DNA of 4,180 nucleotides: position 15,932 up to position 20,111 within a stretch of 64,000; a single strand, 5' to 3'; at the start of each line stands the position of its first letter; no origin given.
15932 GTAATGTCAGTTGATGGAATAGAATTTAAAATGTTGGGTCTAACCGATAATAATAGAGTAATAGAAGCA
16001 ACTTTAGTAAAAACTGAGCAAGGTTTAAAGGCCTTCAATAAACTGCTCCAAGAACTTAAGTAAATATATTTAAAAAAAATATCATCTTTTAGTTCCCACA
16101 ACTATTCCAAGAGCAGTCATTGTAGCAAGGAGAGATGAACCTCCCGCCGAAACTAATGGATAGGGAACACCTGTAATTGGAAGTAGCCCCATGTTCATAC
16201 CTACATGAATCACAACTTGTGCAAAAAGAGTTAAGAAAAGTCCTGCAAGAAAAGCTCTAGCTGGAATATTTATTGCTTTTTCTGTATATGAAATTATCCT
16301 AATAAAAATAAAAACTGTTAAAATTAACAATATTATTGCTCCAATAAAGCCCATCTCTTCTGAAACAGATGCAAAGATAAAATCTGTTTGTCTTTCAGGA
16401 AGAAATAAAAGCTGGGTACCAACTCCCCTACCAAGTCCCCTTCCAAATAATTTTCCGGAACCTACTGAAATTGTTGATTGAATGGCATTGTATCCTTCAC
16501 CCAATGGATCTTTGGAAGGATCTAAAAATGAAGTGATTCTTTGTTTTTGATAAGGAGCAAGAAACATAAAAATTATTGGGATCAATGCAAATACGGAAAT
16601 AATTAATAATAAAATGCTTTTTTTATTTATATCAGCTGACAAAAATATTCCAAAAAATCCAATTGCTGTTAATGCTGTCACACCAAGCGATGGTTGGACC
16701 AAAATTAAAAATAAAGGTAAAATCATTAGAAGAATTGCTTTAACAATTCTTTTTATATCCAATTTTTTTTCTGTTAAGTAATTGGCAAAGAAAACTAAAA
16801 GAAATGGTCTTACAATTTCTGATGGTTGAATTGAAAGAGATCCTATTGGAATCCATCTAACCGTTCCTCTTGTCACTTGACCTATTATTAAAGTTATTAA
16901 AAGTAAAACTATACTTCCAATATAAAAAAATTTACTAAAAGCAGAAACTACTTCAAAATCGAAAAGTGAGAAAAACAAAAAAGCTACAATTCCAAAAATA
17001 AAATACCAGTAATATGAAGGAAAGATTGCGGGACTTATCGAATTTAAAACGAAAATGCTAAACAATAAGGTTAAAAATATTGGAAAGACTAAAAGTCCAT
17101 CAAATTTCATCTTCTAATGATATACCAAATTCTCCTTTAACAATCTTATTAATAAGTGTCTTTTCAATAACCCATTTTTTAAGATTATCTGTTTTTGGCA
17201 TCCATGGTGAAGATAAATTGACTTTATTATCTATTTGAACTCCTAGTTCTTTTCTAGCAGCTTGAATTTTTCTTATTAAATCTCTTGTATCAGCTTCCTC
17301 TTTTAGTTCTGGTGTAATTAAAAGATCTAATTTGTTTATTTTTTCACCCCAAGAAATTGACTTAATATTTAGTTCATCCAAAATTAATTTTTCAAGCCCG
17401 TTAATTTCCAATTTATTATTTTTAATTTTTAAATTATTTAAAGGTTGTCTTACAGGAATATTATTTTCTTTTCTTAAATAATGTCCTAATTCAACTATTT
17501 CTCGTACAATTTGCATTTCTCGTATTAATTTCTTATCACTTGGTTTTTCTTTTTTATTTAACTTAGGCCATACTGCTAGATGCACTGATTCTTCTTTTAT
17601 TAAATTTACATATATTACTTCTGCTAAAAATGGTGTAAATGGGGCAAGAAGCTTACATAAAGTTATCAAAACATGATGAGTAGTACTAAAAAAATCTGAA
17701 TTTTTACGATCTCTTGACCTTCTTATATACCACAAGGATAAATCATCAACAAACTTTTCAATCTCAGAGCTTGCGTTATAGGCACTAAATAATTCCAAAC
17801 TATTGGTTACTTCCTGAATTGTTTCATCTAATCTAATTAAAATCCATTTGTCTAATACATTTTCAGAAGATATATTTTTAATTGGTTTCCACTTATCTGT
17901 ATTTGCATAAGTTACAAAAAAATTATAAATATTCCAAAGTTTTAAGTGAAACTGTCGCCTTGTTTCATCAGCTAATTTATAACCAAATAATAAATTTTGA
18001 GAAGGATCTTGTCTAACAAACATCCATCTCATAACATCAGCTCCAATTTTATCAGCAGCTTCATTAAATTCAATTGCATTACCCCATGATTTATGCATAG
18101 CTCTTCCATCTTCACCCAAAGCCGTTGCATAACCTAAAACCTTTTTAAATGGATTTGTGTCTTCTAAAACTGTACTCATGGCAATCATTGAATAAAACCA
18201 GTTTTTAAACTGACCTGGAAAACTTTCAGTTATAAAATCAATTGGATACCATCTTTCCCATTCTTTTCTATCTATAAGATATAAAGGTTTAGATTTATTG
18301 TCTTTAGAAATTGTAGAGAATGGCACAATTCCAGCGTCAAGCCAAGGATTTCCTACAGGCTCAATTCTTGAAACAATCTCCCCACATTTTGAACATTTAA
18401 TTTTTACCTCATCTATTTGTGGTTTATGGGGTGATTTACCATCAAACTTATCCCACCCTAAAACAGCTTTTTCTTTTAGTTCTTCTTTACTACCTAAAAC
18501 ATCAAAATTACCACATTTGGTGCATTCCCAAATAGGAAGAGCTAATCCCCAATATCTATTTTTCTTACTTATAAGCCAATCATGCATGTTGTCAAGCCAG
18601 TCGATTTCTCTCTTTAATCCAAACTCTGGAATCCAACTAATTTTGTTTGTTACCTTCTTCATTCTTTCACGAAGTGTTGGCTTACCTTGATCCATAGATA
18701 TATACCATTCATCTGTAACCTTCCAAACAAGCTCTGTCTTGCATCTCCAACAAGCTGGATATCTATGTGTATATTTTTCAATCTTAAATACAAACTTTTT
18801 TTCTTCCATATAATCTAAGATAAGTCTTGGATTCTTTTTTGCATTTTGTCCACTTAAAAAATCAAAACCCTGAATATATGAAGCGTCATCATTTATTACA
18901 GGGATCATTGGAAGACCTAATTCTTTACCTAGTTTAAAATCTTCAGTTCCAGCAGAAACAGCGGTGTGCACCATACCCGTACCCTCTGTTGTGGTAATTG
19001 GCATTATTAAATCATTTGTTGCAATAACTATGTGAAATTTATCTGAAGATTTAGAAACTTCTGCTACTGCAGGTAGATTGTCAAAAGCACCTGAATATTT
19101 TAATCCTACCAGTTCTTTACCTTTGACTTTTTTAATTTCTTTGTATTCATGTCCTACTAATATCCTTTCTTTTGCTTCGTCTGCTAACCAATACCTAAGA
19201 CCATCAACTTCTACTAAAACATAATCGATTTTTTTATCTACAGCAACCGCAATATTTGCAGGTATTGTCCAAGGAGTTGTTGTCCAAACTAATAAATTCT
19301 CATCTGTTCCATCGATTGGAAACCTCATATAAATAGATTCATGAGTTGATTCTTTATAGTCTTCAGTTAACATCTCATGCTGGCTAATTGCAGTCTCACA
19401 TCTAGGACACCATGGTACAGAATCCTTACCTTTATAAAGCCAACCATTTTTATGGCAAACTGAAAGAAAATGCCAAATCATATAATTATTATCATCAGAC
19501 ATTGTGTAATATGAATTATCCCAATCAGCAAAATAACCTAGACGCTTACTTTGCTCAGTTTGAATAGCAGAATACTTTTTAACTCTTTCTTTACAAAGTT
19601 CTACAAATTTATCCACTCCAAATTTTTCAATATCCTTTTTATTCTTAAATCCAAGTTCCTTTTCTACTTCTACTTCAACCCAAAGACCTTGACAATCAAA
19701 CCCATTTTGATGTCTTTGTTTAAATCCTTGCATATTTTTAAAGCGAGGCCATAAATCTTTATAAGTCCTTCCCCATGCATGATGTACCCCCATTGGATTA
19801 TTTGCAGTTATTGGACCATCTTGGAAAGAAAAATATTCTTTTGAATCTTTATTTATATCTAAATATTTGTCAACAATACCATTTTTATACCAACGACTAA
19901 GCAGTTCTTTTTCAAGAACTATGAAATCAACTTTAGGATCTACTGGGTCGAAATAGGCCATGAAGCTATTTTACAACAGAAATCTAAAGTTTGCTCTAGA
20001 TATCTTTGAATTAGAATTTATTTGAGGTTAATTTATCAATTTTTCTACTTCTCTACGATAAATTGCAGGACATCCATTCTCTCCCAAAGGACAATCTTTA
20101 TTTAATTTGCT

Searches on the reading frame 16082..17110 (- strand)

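Call 31: search_protein_families(library=pfam, proteins=[window:16082-17110:-], max_evalue=0.00001)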
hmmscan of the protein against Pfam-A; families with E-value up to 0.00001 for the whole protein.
window:16082-17110:- (342 aa): 1 family
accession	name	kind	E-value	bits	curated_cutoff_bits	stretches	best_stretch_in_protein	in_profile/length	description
PF01098.24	FTSW_RODA_SPOVE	-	2.2e-79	267.5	26.4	1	32-338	40-348/356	Cell cycle protein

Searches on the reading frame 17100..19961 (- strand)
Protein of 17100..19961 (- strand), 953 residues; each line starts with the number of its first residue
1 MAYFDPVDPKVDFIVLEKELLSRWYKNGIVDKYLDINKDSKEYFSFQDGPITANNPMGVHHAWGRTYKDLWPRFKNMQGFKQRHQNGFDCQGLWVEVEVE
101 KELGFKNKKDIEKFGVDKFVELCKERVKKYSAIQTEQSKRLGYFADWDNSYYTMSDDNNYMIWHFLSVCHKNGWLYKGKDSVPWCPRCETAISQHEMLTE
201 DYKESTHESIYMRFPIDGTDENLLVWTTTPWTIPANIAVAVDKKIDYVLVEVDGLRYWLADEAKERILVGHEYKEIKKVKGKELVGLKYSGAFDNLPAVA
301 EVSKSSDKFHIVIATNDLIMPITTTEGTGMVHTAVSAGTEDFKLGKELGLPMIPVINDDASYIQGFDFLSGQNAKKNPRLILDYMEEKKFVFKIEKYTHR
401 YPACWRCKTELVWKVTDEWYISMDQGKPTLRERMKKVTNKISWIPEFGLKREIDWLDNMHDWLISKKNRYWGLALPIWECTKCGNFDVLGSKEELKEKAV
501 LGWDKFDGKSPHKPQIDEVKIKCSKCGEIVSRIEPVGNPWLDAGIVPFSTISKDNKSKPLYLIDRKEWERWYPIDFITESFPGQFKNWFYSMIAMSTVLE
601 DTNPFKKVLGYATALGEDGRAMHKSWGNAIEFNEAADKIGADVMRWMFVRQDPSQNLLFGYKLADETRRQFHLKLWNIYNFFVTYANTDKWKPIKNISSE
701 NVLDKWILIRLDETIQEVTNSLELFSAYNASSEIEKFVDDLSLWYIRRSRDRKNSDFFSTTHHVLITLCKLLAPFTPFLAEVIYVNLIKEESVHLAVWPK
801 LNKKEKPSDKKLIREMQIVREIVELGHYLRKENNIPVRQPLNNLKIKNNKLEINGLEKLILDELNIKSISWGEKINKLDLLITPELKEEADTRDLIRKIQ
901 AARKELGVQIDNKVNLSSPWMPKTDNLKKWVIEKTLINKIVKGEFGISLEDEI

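Call 31: search_protein_families(library=pfam, proteins=[window:17100-19961:-], max_evalue=0.00001)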
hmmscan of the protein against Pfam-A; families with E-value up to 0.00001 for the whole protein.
window:17100-19961:- (953 aa): 4 families
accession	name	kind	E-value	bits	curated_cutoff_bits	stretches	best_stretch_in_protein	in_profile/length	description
PF00133.28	tRNA-synt_1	-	2.5e-79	267.4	22.7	1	20-655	2-409/414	tRNA synthetases class I (I, L, M and V)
PF08264.19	Anticodon_1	-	9.3e-30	103.9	25.1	1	704-842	1-145/148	Anticodon-binding domain of tRNA ligase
PF09334.17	tRNA-synt_1g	-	1.8e-09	37.3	20.1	0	540-655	248-361/391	tRNA synthetases class I (M)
PF19302.4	DUF5915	-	1.6e-07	31.5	27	1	878-918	104-144/195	Domain of unknown function (DUF5915)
